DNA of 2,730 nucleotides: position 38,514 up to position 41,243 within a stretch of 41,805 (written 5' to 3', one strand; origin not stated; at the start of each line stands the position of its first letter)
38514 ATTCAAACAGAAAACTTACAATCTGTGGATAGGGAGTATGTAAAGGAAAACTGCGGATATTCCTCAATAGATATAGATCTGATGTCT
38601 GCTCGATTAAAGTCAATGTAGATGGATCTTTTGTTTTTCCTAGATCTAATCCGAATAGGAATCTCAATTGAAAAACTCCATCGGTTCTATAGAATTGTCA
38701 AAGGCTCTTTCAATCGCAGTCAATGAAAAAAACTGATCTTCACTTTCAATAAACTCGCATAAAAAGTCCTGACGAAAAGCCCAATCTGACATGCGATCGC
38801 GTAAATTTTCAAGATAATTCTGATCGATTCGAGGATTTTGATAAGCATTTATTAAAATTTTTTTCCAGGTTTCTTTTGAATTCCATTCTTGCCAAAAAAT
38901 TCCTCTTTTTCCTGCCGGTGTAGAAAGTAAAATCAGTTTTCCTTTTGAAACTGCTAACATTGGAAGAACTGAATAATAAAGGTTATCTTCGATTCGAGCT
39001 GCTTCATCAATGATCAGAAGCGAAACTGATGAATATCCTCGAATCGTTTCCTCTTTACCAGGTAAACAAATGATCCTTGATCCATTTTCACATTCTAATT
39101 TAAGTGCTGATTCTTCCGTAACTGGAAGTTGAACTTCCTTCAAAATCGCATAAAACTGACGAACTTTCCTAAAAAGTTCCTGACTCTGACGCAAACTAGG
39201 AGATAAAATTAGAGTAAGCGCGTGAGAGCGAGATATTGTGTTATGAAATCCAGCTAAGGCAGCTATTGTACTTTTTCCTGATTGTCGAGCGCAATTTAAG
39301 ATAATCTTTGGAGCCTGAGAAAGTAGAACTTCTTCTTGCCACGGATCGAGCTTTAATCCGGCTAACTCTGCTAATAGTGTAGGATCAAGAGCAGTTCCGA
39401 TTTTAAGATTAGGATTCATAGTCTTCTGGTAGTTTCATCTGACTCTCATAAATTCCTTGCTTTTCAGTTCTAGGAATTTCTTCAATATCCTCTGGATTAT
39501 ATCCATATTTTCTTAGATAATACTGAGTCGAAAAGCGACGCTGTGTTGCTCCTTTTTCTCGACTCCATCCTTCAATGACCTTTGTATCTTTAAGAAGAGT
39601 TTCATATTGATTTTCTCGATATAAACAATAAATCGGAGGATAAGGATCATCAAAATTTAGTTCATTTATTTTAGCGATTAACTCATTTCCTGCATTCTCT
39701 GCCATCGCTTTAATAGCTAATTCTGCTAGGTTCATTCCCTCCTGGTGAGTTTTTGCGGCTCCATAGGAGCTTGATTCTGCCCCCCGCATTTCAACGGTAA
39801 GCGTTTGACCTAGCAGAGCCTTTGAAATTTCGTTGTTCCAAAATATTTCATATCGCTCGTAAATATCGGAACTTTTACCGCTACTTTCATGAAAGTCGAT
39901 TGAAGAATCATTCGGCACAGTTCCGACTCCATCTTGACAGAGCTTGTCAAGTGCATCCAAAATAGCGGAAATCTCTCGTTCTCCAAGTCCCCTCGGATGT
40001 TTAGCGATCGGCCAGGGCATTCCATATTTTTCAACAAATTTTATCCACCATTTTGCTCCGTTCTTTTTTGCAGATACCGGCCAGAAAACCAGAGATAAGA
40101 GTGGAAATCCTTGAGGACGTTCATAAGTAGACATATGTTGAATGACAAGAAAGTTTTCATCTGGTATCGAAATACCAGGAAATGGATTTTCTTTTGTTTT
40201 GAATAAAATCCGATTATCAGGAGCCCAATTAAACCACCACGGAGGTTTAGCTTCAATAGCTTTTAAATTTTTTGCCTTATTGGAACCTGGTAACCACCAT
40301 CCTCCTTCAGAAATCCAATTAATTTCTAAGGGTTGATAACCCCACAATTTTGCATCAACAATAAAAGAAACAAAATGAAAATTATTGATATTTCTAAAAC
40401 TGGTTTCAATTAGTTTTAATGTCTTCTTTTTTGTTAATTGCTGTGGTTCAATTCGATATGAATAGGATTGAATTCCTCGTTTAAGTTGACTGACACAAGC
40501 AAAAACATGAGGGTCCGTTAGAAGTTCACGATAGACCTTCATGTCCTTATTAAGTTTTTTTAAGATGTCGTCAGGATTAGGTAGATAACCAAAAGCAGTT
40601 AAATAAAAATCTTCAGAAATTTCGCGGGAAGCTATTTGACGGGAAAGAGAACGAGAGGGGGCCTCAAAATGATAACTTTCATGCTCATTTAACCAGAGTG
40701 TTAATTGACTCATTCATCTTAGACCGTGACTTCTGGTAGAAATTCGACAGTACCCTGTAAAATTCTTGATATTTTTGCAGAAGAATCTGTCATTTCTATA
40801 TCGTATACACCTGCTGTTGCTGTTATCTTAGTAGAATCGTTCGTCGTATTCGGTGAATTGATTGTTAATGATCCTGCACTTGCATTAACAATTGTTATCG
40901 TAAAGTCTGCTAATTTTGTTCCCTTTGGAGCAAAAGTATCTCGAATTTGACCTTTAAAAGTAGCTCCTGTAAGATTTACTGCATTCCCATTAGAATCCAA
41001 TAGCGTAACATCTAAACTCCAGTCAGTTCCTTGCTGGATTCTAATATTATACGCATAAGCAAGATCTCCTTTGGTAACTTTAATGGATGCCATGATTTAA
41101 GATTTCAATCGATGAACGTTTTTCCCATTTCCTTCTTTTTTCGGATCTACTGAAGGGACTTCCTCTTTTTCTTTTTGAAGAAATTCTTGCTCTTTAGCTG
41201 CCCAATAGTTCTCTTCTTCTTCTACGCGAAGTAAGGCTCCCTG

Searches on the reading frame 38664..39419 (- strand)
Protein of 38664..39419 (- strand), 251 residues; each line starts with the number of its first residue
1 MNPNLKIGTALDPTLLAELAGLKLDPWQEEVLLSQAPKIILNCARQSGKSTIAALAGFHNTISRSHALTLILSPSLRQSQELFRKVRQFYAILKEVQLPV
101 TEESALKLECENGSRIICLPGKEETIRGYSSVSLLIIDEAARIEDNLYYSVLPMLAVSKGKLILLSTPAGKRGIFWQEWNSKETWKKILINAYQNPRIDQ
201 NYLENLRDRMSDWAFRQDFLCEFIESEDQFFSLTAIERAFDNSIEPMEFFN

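Call 16: search_protein_families(library=pfam, proteins=[window:38664-39419:-], max_evalue=0.01)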
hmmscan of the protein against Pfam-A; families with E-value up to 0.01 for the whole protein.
window:38664-39419:- (251 aa): 5 families
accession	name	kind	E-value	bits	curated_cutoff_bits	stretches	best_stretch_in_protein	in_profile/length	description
PF03237.21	Terminase_6N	-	4.6e-13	49.8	22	1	42-237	3-214/215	Terminase large subunit, T4likevirus-type, N-terminal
PF00270.35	DEAD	-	1.1e-05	25.7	26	1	39-150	17-140/167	DEAD/DEAH box helicase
PF05127.21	NAT10_TcmA_helicase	-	2.2e-05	24.9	22.7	1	41-152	2-110/176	RNA cytidine acetyltransferase NAT10/TcmA, helicase domain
PF03354.21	TerL_ATPase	-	7.8e-05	22.9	23.7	1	38-171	23-163/178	Terminase large subunit, ATPase domain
PF04466.19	Terminase_3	-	0.00024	21.1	23.2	1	40-181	6-150/201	Phage terminase large subunit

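Call 17: search_protein_families(library=phrogs, proteins=[window:38664-39419:-], max_evalue=0.01)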
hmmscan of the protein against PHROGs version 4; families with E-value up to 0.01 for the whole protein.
window:38664-39419:- (251 aa): 11 families
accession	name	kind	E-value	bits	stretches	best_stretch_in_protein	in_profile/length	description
phrog_7579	-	head and packaging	2.5e-54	185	1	21-247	2-237/239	terminase large subunit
phrog_2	-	head and packaging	3.5e-34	119.7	1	22-244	264-473/807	terminase large subunit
phrog_5902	-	unknown function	7.4e-14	52.8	1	17-231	27-266/359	-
phrog_5989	-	head and packaging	2.9e-11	44.1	1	25-221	143-332/347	terminase large subunit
phrog_9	-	head and packaging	1.3e-10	41.8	1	22-165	200-355/812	terminase large subunit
phrog_5909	-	head and packaging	1.6e-06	28.5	1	162-244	3-89/285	terminase large subunit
phrog_36964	-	head and packaging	1.8e-05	24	1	61-183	446-572/890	terminase large subunit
phrog_22646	-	unknown function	0.0002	21.5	1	24-177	37-195/374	-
phrog_1488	-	unknown function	0.0021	19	1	30-152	35-153/177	unknown function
phrog_4914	-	head and packaging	0.0062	17.1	0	39-94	108-165/213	terminase large subunit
phrog_38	-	head and packaging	0.007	16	0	37-204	306-477/760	terminase large subunit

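Call 90: search_dna_similar(query=window:38664-39419:-, collection=phages, mode=protein, max_evalue=1e-10, max_rows=25)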
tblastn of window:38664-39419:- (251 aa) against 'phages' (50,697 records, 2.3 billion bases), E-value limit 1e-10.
Records with a match: 261; places in all: 261; records where one place covers at least 80% of the query: 155.
Best place of each record, by identity: <60% 261.
By first word of the organism name: Synechococcus 162; Cyanophage 26; Rhizobium 19; Stenotrophomonas 17; Vibrio 9; Erwinia 4; Aeromonas 3; Meiothermus 2; Halogranum 2; Caulobacter 2; and 9 more.
By host as written in the record: - 123; Synechococcus 17; Synechococcus sp. 14; Stenotrophomonas maltophilia 12; Synechococcus sp. MW02 11; Synechococcus sp. WH8102 6; Synechococcus sp. WH 7803 4; Rhizobium leguminosarum 4; and 41 more.
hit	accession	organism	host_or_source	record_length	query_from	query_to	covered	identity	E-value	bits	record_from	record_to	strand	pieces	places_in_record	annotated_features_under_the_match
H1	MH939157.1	Meiothermus phage MMP17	Meiothermus sp.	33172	1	226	90%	46.9%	4e-57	201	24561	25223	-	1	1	terminase, ATPase subunit | hypothetical protein (x3)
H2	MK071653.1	Meiothermus phage MMP7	Meiothermus sp.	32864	1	226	90%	46.9%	4e-57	201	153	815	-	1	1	terminase | hypothetical protein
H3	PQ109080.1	Thermus phage Riverbug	Thermus thermophilus HB8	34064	7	226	88%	47.7%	2e-63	219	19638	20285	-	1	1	TerL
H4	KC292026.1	Halogranum tailed virus 1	Halogranum sp. SS5-1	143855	27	232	82%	37.4%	2e-35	138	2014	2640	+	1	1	5: terminase large subunit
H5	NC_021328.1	Halogranum tailed virus 1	Halogranum sp. SS5-1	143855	27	232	82%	37.4%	2e-35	138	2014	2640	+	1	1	5: terminase large subunit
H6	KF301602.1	Caulobacter phage Cr30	Caulobacter crescentus CB15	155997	14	248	94%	29.6%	7e-12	71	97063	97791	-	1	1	terminase large subunit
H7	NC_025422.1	Caulobacter phage Cr30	Caulobacter crescentus CB15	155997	14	248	94%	29.6%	7e-12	71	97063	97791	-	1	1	terminase large subunit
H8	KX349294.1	Cyanophage S-RIM44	Synechococcus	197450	19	244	90%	29.3%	3e-12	72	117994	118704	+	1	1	terminase large subunit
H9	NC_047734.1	Cyanophage S-RIM44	Synechococcus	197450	19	244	90%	29.3%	3e-12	72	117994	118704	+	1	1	terminase large subunit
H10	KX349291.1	Cyanophage S-RIM44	Synechococcus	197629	19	244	90%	29.3%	3e-12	72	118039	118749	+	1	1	terminase large subunit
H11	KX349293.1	Cyanophage S-RIM44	Synechococcus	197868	19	244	90%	29.3%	3e-12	72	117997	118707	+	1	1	terminase large subunit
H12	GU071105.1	Prochlorococcus phage Syn1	Synechococcus sp. WH8101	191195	19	244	90%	29.3%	3e-12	72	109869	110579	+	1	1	gp17: terminase DNA packaging enzyme large subunit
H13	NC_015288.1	Prochlorococcus phage Syn1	Synechococcus sp. WH8101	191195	19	244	90%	29.3%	3e-12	72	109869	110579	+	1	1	gp17: terminase large subunit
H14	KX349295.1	Cyanophage S-RIM44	Synechococcus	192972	19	244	90%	29.3%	3e-12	72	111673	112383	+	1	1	terminase large subunit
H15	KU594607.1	Cyanophage S-RIM44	Synechococcus sp.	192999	19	244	90%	29.3%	3e-12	72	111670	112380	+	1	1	terminase large subunit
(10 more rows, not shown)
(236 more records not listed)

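Call 91: get_annotated_region(hit=H3, flank=3500)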
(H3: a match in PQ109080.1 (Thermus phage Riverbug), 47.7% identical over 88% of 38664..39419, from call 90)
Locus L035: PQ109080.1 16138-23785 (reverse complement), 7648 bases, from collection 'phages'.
description: Thermus phage Riverbug, complete genome.
organism: Thermus phage Riverbug (NCBI taxid 3289880)
taxonomy: Viruses
host: Thermus thermophilus HB8; source: hot spring; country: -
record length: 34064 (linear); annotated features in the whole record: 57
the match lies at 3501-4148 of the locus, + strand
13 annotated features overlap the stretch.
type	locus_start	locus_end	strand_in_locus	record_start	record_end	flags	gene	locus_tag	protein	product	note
CDS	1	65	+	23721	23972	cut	-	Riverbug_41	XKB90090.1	hypothetical protein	-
CDS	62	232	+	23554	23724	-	-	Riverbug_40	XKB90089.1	hypothetical protein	-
CDS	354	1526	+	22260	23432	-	-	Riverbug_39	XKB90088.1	hypothetical protein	-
CDS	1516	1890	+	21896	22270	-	-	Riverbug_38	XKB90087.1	hypothetical protein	-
CDS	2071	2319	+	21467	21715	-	-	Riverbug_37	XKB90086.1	hypothetical protein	-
CDS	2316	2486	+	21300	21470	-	-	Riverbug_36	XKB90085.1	hypothetical protein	-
CDS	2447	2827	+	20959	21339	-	-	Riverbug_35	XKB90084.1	RusA-like Holliday junction resolvase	-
CDS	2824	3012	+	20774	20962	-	-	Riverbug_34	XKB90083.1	hypothetical protein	-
CDS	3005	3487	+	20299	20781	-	-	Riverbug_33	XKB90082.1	hypothetical protein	-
CDS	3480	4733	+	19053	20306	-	-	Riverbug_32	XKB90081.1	TerL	-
CDS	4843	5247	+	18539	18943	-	-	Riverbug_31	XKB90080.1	TerS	-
CDS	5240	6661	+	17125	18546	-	-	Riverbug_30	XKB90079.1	portal protein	-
CDS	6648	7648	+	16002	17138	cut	-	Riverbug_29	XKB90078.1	minor head protein and DNA pilot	-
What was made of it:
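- The Riverbug authors call a different gene TerS (call 91).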

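Call 92: get_annotated_region(hit=H1, flank=3500)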
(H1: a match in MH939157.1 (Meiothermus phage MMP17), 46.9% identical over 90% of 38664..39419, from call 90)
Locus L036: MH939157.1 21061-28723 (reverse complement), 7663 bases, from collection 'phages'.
description: UNVERIFIED: Meiothermus phage MMP17, complete genome.
organism: Meiothermus phage MMP17 (NCBI taxid 2483662)
taxonomy: Viruses; Duplodnaviria; Heunggongvirae; Uroviricota; Caudoviricetes
host: Meiothermus sp.; source: -; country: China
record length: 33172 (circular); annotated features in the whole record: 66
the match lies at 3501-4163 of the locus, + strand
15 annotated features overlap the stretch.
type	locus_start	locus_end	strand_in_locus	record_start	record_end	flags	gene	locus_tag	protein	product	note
CDS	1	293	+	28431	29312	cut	-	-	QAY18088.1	hypothetical protein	No HHBLITS hits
CDS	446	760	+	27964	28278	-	-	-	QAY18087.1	formate dehydrogenase-like protein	No HHBLITS hits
CDS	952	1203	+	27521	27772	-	-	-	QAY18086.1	formate dehydrogenase-like protein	-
CDS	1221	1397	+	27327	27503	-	-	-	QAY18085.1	chaperone DnaJ domain-containing protein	DNAJB9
CDS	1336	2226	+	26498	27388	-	-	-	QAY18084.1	D12 class N6 adenine-specific DNA methyltransferase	-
CDS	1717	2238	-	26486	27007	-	-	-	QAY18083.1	serine protease-like protein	-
CDS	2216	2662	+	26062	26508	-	-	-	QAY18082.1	very-short-patch-repair endonuclease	VSR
CDS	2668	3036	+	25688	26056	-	-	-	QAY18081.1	hypothetical protein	No HHBLITS hits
CDS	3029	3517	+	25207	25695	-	-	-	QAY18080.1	hypothetical protein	No HHBLITS hits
CDS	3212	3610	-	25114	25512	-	-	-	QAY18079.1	hypothetical protein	No HHBLITS hits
CDS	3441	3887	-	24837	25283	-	-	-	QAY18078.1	hypothetical protein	No HHBLITS hits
CDS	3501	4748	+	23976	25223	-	-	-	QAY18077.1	terminase, ATPase subunit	HAPS; prophage MuMc02 terminase, ATPase subunit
CDS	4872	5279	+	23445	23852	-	-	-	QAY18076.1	hypothetical protein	No HHBLITS hits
CDS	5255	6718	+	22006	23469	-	-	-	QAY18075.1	hypothetical protein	protein of unknown function/mu-like prophage Flumu protein gp29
CDS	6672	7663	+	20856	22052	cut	-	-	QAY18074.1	putative head morphogenesis protein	putative head morphogenesis protein SPP1 gp7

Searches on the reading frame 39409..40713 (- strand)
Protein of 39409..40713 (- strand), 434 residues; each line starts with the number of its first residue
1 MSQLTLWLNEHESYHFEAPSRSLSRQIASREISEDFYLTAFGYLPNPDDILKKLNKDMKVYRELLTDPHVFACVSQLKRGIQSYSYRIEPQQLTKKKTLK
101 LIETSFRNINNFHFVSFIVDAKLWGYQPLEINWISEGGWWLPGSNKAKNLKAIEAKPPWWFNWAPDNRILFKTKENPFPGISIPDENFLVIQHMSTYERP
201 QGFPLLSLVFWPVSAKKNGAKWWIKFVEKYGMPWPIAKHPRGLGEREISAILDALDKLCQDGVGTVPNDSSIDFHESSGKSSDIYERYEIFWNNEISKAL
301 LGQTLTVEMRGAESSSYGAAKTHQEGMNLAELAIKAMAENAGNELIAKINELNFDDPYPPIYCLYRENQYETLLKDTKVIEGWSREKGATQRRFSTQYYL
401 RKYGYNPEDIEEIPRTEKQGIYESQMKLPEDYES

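Call 16: search_protein_families(library=pfam, proteins=[window:39409-40713:-], max_evalue=0.01)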
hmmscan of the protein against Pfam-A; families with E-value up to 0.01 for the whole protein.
window:39409-40713:- (434 aa): 1 family
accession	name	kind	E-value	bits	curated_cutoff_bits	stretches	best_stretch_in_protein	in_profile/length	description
PF06074.18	Portal_Mu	-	3.1e-68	231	23.9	1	58-404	1-335/336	Portal protein of Mu bacteriophage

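Call 17: search_protein_families(library=phrogs, proteins=[window:39409-40713:-], max_evalue=0.01)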
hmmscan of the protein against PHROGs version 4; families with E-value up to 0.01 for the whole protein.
window:39409-40713:- (434 aa): 5 families
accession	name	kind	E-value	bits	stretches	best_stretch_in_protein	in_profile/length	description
phrog_113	-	head and packaging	5.7e-69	234.5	1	28-414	41-420/1272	portal protein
phrog_31661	-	unknown function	3.9e-15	57.3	1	6-89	5-87/113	-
phrog_10231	-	unknown function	3.6e-07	30.9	1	266-367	2-101/256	-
phrog_25139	-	unknown function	1.3e-06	29.6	1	207-283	25-101/108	-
phrog_35074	-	unknown function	0.0002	20.5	1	215-319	180-283/890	-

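Call 94: find_homologous_proteins(query=window:39409-40713:-, max_evalue=1e-60)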
Query window:39409-40713:- (434 aa): 49 proteins with E <= 1e-60 among 4525 candidates.
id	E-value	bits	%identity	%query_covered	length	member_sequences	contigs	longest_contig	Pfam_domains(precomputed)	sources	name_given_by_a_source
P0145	0.0e+0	1014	100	100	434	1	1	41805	PF06074.19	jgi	jgi:phage gp29-like protein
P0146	4.1e-80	288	40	94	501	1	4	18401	PF06074.19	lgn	-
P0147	9.1e-80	287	40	95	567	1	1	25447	PF06074.19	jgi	-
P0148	3.3e-79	285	40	94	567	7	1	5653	PF06074.19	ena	-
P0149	3.7e-79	285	38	94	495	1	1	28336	PF06074.19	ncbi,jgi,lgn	-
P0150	2.6e-78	282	40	94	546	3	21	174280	PF06074.19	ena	-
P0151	2.7e-76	275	37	94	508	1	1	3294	PF06074.19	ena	-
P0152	1.4e-75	273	39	91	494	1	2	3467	PF06074.19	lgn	-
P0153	3.1e-75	272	38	95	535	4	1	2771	PF06074.19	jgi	-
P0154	3.4e-75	272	40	90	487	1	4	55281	PF06074.19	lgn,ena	-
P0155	3.7e-75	272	39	90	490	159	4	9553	PF06074.19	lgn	-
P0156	6.8e-75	271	36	95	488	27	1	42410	PF06074.19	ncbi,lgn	-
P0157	2.4e-74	269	38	94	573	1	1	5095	PF06074.19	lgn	-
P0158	5.7e-74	268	38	94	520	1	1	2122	PF06074.19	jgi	-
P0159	6.3e-74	268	37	94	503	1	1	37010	PF06074.19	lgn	-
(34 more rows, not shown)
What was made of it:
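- Tried and rejected: The nearest portal proteins are 40% identical (call 94).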

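Call 95: find_encoding_contigs(protein=P0147, flank=10000, max_places=1)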
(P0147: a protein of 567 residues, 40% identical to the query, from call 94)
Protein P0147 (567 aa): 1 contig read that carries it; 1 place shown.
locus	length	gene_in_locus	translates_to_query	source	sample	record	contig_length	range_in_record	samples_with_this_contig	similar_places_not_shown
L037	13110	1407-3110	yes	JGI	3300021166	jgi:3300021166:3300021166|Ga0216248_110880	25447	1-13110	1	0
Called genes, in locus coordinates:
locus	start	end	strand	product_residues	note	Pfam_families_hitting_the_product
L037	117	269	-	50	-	-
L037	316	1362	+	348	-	PF17289:Terminase_6C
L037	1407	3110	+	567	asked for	PF06074:Portal_Mu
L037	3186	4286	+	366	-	PF01555:N6_N4_Mtase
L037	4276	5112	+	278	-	PF04233:Phage_Mu_F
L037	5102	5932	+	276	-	PF02086:MethyltransfD12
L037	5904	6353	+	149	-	PF05069:Phage_tail_S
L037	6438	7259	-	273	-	PF20188:DUF6551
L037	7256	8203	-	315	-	-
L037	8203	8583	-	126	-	-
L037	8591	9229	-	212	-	-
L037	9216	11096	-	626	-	PF00239:Resolvase, PF07508:Recombinase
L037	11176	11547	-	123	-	PF13560:HTH_31 (weak), PF13744:HTH_37 (weak), PF01381:HTH_3, PF12844:HTH_19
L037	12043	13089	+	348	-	-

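Call 96: find_encoding_contigs(protein=P0149, flank=10000, max_places=1)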
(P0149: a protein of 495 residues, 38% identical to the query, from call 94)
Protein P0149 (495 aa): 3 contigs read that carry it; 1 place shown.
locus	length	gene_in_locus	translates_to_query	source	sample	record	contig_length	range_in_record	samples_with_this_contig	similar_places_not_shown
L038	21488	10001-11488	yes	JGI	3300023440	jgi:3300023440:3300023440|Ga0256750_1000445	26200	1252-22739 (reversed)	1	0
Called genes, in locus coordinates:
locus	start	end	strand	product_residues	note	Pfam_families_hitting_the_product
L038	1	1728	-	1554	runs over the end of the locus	PF09718:Tape_meas_lam_C (weak)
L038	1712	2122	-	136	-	-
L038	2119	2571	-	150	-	PF27119:Phage_YdaY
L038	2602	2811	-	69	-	-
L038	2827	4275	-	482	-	PF18906:Phage_tube_2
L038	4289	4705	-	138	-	PF09646:Gp37, PF23840:Phage_tail_terminator (faint)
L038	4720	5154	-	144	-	PF07030:Phage_Mu_Gp36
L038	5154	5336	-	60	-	-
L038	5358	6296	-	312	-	-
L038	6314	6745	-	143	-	-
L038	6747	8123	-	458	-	-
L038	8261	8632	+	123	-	-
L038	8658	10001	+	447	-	PF03237:Terminase_6N, PF17289:Terminase_6C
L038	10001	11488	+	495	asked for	PF06074:Portal_Mu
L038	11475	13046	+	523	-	PF04233:Phage_Mu_F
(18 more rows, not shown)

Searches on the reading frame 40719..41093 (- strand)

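Call 16: search_protein_families(library=pfam, proteins=[window:40719-41093:-], max_evalue=0.01)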
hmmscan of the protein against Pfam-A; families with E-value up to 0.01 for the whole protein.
window:40719-41093:- (124 aa): 0 families

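Call 17: search_protein_families(library=phrogs, proteins=[window:40719-41093:-], max_evalue=0.01)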
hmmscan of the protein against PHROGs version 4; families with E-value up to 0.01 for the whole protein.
window:40719-41093:- (124 aa): 4 families
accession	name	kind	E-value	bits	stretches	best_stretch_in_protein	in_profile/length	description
phrog_1084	-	unknown function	1.5e-22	80.9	1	13-123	6-115/123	unknown function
phrog_3304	-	tail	1.9e-12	48.4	1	12-123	4-113/177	L-shaped tail fiber protein assembly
phrog_15373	-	tail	0.00094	19.6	1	37-78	45-86/260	L-shaped tail fiber protein assembly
phrog_14098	-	tail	0.0093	14.4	1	22-107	1012-1104/1469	tail protein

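Call 102: search_protein_families(library=pfam, proteins=[window:40719-41093:-], max_evalue=0.01)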
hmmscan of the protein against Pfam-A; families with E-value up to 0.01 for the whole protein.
window:40719-41093:- (124 aa): 0 families
